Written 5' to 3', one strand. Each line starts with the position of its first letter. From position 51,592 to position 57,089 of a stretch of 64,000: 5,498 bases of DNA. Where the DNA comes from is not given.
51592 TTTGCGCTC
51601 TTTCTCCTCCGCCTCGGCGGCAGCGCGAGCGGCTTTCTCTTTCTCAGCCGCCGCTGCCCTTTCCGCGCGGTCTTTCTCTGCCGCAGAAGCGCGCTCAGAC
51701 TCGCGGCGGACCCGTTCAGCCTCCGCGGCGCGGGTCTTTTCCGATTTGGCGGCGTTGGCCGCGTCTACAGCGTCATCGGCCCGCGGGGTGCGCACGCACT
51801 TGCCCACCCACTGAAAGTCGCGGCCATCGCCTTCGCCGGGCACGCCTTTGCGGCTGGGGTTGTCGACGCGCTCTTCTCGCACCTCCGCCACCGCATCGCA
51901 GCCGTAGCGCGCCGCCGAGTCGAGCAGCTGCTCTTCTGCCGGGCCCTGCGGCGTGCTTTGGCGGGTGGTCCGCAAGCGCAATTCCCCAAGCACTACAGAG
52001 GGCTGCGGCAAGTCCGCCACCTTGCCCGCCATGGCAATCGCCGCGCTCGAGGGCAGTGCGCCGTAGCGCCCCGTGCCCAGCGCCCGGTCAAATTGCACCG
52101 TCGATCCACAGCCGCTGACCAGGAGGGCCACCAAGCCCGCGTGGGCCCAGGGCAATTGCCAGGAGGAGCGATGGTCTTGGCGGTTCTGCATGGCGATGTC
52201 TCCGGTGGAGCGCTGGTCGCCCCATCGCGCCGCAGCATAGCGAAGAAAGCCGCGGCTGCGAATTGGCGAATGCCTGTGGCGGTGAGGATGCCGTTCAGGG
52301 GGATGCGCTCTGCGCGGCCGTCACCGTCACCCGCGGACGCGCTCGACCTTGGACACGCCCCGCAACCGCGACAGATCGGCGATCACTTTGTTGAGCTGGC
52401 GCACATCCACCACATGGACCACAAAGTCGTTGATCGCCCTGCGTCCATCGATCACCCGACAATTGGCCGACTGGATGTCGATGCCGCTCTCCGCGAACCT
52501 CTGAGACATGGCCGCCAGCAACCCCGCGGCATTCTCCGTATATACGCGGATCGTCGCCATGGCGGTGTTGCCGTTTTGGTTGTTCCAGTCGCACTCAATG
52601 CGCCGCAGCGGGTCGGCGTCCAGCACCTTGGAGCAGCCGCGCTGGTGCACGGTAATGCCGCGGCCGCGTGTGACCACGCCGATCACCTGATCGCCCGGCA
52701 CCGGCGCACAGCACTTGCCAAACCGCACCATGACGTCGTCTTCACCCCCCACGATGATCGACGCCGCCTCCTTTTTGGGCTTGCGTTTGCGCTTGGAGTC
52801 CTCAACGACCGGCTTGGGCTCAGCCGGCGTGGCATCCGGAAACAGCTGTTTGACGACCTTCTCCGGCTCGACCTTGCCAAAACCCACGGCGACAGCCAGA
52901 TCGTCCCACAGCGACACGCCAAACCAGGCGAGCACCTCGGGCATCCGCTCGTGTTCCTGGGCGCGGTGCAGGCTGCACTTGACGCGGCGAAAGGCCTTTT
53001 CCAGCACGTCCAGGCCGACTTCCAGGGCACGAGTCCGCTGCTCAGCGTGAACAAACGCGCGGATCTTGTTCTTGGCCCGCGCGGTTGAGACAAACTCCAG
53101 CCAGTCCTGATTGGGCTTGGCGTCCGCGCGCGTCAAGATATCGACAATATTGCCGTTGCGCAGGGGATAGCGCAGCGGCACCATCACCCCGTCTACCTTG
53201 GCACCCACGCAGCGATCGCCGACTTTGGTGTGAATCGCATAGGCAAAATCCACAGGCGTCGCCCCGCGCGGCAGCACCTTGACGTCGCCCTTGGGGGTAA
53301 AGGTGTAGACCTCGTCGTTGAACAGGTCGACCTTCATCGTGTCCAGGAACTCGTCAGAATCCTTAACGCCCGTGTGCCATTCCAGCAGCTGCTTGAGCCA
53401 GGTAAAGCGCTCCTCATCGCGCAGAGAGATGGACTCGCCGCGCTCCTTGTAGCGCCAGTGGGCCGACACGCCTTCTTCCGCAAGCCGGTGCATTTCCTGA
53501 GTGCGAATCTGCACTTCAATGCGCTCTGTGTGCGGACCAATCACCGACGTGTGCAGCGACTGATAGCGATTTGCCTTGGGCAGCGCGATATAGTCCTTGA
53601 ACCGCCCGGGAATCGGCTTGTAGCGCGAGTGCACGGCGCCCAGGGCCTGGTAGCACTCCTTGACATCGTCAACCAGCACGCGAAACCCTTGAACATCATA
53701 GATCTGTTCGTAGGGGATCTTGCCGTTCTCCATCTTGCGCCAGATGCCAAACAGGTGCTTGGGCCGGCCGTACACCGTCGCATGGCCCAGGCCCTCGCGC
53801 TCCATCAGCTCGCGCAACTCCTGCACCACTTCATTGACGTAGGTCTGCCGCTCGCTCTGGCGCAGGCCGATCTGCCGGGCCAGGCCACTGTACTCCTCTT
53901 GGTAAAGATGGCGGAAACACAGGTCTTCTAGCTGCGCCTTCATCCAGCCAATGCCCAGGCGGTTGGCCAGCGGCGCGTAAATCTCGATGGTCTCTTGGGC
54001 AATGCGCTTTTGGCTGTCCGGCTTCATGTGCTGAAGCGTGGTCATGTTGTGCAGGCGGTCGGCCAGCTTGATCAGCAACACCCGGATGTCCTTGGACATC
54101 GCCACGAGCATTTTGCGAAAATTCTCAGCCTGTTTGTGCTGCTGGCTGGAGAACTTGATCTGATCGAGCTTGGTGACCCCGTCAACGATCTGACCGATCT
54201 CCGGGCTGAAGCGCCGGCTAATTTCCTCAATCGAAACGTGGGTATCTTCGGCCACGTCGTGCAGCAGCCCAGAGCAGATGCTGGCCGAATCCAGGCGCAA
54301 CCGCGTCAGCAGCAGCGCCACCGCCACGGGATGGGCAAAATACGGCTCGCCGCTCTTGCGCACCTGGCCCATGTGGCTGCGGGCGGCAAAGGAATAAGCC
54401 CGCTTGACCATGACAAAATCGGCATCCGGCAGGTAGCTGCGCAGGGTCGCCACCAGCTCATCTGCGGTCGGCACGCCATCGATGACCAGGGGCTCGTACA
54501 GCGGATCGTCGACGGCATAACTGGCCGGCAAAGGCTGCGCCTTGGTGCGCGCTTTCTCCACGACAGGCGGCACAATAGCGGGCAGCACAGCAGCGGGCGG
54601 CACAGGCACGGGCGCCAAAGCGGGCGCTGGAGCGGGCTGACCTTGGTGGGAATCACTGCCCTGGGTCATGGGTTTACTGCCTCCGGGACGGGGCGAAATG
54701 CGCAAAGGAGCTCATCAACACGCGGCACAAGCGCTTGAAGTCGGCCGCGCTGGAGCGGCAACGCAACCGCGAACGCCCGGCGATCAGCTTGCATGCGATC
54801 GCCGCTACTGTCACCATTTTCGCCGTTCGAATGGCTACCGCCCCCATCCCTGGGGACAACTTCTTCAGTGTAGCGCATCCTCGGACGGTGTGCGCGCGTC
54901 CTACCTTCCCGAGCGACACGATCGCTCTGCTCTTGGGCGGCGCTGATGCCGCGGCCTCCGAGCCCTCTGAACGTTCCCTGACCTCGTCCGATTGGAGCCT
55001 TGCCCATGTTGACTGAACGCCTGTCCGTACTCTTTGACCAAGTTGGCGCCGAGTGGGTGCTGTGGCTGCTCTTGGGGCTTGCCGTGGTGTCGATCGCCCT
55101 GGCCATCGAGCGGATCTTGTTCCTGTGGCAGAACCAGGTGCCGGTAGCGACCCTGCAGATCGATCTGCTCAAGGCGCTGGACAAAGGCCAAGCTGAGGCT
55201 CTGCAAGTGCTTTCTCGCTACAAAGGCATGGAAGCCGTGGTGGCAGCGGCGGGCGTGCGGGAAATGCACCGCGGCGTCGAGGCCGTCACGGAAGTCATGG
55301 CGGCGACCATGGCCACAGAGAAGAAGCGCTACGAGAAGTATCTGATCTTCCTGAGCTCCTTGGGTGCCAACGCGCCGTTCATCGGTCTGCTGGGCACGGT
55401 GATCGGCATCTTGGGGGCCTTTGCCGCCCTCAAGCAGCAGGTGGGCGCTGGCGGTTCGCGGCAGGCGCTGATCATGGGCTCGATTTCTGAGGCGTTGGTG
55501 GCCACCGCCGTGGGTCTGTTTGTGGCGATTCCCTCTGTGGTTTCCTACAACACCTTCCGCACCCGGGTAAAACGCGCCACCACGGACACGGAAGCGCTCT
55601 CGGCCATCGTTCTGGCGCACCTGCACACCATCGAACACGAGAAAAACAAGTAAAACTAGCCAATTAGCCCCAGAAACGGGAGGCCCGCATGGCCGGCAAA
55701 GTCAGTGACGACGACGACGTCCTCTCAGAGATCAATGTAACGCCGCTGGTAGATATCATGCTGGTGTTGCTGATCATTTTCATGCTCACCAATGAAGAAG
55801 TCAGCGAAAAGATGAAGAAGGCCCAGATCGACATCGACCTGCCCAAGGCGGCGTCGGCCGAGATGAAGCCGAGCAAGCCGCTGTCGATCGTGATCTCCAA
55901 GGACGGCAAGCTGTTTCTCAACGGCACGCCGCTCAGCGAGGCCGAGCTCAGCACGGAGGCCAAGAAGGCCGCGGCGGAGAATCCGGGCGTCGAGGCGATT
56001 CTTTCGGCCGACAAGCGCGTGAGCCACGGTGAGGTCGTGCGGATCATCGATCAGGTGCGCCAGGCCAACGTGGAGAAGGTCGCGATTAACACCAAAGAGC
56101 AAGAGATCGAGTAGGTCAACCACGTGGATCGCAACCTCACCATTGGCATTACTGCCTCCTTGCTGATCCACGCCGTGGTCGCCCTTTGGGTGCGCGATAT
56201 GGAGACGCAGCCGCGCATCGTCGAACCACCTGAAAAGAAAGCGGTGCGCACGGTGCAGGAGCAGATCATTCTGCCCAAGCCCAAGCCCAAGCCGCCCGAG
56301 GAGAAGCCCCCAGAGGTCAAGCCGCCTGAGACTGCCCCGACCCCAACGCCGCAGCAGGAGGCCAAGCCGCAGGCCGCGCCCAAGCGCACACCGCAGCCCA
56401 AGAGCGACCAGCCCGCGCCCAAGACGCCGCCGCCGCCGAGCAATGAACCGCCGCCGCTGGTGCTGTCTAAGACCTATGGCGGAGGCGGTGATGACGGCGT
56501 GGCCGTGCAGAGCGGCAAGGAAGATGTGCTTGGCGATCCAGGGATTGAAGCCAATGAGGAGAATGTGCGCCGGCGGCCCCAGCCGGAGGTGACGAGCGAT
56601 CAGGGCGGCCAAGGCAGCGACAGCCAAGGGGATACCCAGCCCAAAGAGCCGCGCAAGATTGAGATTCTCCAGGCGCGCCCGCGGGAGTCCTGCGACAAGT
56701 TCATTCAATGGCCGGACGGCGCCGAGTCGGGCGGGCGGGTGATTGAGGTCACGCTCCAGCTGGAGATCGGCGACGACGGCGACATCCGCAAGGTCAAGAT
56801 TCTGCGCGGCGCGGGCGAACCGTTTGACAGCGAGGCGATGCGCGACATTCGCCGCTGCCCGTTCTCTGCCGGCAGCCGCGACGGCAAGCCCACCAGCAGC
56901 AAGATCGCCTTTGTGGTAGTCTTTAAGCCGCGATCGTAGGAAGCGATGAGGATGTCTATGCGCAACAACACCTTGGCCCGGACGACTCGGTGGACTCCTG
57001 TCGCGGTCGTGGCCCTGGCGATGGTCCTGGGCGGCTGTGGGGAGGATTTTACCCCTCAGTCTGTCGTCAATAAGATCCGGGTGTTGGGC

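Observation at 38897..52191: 13-kb surface island: two giant Cys-rich lipoproteins, an orphan TolC-family gene and a charged-helix lipoprotein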

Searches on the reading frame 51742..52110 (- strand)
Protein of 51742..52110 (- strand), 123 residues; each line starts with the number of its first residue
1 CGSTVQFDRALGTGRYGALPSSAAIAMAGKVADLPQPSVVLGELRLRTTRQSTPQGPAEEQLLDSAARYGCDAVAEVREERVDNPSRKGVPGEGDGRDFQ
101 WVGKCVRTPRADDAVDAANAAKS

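Call 30: search_protein_families(library=pfam, max_evalue=1, proteins=[window:51742-52110:-])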
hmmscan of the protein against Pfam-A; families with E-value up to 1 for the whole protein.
seq(123 aa): 0 families

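Call 81: predict_structure(alignment_id=A4)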
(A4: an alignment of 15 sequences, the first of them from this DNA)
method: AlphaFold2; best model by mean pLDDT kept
length: 123 residues; sequences in the alignment: 15
mean_pLDDT: 92.8   pTM: 0.84
mean pLDDT of the five models: 92.8, 92.4, 92.1, 91.7, 91.4
residues with pLDDT >= 90: 104; 70-90: 15; 50-70: 4; < 50: 0
segments of 3 or more residues with pLDDT < 50: none
pLDDT, mean of each block of 10 residues (from residue 1): 84 94 96 98 96 95 96 98 84 82 98 93 91
secondary structure, 60 per line:
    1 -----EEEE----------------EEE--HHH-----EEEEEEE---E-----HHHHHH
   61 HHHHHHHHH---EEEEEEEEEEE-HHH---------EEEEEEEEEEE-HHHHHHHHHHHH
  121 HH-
elements in order: E6-9 E26-28 E39-45 H55-69 E73-83 E97-107 H109-122
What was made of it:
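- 51787..52110 (-): P4 N-terminal globular domain next to the lipid anchor (aa 28-135). AF2 model, pLDDT 92.8 (call 81).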

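Call 83: fold_search(model_id=the predicted structure, library=pdb)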
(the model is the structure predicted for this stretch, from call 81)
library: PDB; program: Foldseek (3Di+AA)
matches with E <= 10: 202; with E <= 0.001: 0
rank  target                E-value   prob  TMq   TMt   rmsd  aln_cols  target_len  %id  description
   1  5evf                  6.4e-03  0.99  0.44  0.49   5.9       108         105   12  Crystal structure of a Francisella virulence factor FvfA in the hexagonal form (released 2016-10-26)
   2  2l8y_MODEL_1_A        4.1e-02  0.91  0.43  0.49  15.0       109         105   16  Solution structure of the E. coli outer membrane protein RcsF (periplasmatic domain) (released 2011-04-06)
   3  2y1b                  7.1e-02  0.87  0.39  0.52   5.5        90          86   19  Crystal structure of the E. coli outer membrane lipoprotein RcsF (released 2011-03-16)
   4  3qkb_A                9.7e-02  0.91  0.43  0.53   5.4       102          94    8  Crystal structure of a Protein with unknown function which belongs to Pfam DUF74 family (PEPE_0654) from Pediococcus p (released 2011-02-23)
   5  3qkb_B                1.0e-01  0.90  0.42  0.53   5.3       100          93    8  Crystal structure of a Protein with unknown function which belongs to Pfam DUF74 family (PEPE_0654) from Pediococcus p (released 2011-02-23)
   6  3qkb_C                1.8e-01  0.84  0.43  0.54   5.3       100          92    8  Crystal structure of a Protein with unknown function which belongs to Pfam DUF74 family (PEPE_0654) from Pediococcus p (released 2011-02-23)
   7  9hcd_U                3.3e-01  0.28  0.30  0.30   7.0       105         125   13  Mouse mitoribosome large subunit assembly intermediate (with uL16m) bound to MRM3-dimer, DDX28 and the MALSU-L0R8F8-mt (released 2025-06-11)
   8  8oin_BB               4.8e-01  0.16  0.31  0.27  14.8       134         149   12  55S mammalian mitochondrial ribosome with mtRF1 and P-site tRNA (released 2023-06-14)
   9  6t1w_D                5.1e-01  0.35  0.36  0.50   5.8        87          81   18  Structure of E. coli BamA in complex with lipoprotein RcsF (released 2020-05-13)
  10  4v19_X                6.2e-01  0.21  0.33  0.31   6.8       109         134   13  Structure of the large subunit of the mammalian mitoribosome, part 1 of 2 (released 2014-10-08)
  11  6i9r_U                6.2e-01  0.16  0.29  0.26   6.7        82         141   11  Large subunit of the human mitochondrial ribosome in complex with Virginiamycin M and Quinupristin (released 2020-07-08)
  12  6gb2_BX               8.4e-01  0.16  0.32  0.28   6.9       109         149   13  Unique features of mammalian mitochondrial translation initiation revealed by cryo-EM. This file contains the 39S rib (released 2018-08-08)
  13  8urw_C                9.5e-01  0.03  0.14  0.03  16.2        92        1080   14  Cyanobacterial RNA polymerase elongation complex with NusG and CTP (released 2023-12-27)
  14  6q2o_E                1.0e+00  0.05  0.22  0.07  11.0       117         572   15  Cryo-EM structure of RET/GFRa2/NRTN extracellular complex. The 3D refinement was applied with C2 symmetry. (released 2019-10-02)
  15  6t1w_C                1.1e+00  0.30  0.38  0.54   5.8        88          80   18  Structure of E. coli BamA in complex with lipoprotein RcsF (released 2020-05-13)
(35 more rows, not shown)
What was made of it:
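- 51787..52110 (-): Best PDB matches are FvfA 5evf and RcsF, TM 0.39-0.52 (call 83).
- On RcsF family (P4 N-domain): Foldseek probability 0.87-0.91 and TM 0.39-0.52, but E 0.04-0.07 (call 83).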

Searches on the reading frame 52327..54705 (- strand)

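Call 11: search_protein_families(library=pfam, proteins=[window:52327-54705:-], max_evalue=0.001)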
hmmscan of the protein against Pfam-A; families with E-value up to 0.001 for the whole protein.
window:52327-54705:- (792 aa): 7 families
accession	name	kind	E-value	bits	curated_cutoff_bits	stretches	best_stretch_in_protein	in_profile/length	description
PF13328.12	HD_4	-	2.1e-52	177.4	27.2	1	103-252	1-155/156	HD domain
PF04607.23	RelA_SpoT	-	2.8e-39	134.3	27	1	313-423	1-112/113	Region found in RelA / SpoT proteins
PF02824.27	TGS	-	8.3e-22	77.4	22.2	1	466-525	1-60/60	TGS domain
PF19296.4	RelA_AH_RIS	-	2.6e-16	60.7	23.8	1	538-687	3-168/185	RelA/SpoT, AH and RIS domains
PF01966.28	HD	-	4.7e-12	46.7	22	1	122-221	1-116/116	HD domain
PF13291.12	ACT_4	-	7.4e-12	46.2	27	1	716-789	6-80/80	ACT domain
PF01842.31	ACT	-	1.2e-08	35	27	1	718-782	2-65/66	ACT domain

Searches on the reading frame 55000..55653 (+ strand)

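Call 11: search_protein_families(library=pfam, proteins=[window:55000-55653:+], max_evalue=0.001)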
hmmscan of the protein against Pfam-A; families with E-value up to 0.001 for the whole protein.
window:55000-55653:+ (217 aa): 1 family
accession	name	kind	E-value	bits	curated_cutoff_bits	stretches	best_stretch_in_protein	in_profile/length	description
PF01618.21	MotA_ExbB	-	3e-30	105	22.9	1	77-198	5-126/127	MotA/TolQ/ExbB proton channel family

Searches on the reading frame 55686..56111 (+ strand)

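Call 94: search_protein_families(library=pfam, max_evalue=0.1, proteins=[window:55686-56111:+])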
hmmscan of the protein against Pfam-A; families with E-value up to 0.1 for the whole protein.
window:55686-56111:+ (142 aa): 1 family
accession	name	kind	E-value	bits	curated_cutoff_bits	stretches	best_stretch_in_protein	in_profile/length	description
PF02472.21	ExbD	-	1.9e-31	109.2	25.4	1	13-138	5-127/128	Biopolymer transport protein ExbD/TolR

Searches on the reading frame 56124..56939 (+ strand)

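Call 11: search_protein_families(library=pfam, proteins=[window:56124-56939:+], max_evalue=0.001)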
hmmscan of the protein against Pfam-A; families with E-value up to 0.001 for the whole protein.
window:56124-56939:+ (271 aa): 1 family
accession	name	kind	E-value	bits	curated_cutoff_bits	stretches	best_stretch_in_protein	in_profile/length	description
PF03544.19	TonB_C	-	1.8e-09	38.4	24.6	1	196-268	5-78/79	Gram-negative bacterial TonB protein C-terminal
